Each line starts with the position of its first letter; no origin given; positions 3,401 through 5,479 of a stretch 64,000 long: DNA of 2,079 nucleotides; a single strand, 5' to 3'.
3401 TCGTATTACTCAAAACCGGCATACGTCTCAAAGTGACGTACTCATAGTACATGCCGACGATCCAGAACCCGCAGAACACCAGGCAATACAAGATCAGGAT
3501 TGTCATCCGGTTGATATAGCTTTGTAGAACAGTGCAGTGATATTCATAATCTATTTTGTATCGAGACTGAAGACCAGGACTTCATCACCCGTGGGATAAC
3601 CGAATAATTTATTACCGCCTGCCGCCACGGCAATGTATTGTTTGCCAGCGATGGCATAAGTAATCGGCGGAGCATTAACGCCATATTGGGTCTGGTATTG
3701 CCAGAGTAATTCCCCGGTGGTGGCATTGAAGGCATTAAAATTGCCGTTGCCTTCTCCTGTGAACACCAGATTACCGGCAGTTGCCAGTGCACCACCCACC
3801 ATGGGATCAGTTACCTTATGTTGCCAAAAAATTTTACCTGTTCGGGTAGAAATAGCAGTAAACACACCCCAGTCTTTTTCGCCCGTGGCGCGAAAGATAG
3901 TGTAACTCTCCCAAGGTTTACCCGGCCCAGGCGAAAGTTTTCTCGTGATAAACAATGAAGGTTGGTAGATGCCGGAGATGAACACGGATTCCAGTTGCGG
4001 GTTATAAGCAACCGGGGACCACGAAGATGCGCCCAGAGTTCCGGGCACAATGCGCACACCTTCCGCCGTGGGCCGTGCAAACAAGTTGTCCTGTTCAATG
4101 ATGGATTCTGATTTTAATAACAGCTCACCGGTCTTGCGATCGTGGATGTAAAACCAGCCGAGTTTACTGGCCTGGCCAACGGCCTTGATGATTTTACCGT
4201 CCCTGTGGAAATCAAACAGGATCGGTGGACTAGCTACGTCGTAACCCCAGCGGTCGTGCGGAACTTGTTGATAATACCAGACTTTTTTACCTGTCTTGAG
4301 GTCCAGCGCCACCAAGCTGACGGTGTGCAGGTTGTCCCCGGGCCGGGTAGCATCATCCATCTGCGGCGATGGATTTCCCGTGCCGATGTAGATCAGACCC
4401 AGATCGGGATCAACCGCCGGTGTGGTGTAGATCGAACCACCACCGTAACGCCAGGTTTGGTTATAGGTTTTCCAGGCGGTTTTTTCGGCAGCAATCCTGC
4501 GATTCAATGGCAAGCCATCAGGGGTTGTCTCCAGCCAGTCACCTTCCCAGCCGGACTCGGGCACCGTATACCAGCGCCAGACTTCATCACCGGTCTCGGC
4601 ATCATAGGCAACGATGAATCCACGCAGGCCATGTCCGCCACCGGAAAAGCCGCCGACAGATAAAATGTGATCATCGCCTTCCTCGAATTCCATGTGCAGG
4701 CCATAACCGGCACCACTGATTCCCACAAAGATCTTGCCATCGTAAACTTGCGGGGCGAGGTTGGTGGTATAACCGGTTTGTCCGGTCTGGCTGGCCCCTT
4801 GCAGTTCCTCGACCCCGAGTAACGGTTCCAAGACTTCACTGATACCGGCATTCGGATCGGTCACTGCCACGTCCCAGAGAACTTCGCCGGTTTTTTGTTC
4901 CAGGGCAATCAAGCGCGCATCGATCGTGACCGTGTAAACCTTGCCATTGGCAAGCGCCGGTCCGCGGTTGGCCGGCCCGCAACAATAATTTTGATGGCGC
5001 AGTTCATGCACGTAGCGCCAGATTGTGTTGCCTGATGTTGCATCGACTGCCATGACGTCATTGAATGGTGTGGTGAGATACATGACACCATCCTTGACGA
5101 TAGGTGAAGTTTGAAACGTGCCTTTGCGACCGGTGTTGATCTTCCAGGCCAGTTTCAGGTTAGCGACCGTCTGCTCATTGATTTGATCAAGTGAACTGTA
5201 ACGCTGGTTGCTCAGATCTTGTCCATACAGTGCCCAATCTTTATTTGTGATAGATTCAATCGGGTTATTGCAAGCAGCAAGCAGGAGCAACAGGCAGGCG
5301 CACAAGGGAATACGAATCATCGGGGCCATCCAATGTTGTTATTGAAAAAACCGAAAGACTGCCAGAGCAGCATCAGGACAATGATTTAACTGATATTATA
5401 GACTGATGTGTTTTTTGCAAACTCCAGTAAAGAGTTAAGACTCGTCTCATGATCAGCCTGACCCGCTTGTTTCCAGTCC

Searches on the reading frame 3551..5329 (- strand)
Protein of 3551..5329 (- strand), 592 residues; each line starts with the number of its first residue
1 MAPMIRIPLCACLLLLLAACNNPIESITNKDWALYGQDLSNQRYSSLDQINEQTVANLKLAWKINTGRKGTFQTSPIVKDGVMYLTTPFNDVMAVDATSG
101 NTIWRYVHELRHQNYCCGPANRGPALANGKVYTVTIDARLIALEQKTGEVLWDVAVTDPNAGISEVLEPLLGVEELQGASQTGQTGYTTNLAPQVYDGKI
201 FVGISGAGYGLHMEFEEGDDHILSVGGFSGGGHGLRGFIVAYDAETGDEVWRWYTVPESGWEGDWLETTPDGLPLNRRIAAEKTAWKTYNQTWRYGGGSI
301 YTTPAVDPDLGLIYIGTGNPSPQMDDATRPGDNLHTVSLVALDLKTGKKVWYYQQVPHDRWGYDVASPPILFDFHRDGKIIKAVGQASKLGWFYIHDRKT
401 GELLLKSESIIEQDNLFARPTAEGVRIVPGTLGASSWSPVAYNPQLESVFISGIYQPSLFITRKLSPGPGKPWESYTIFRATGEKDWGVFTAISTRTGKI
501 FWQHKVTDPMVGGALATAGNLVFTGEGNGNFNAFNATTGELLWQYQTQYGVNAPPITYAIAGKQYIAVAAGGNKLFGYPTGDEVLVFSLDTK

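Call 33: search_protein_families(library=pfam, proteins=[window:3551-5329:-])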
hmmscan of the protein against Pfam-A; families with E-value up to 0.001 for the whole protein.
window:3551-5329:- (592 aa): 5 families
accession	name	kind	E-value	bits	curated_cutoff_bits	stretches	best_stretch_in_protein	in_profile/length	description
PF01011.28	PQQ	-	1.8e-83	281.7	26.7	2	32-405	1-336/595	Glucose/ethanol/alcohol dehydrogenase, beta-propeller domain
PF13360.13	PQQ_2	-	1.1e-27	97.7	27.6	2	60-172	15-117/233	Outer membrane protein assembly factor BamB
PF13570.13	Beta-prop_ACSF4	-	4.9e-16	59.5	133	2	488-588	29-128/329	Beta-alanine-activating enzyme, beta-propeller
PF23727.1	Beta-prop_FAM234A_B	-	4.4e-10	39.1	26.4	1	49-178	18-138/467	FAM234A/B beta-propeller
PF25293.1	Beta-prop_EMC1_N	-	2e-06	28.1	34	0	488-572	41-129/219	EMC1 N-terminal beta-propeller domain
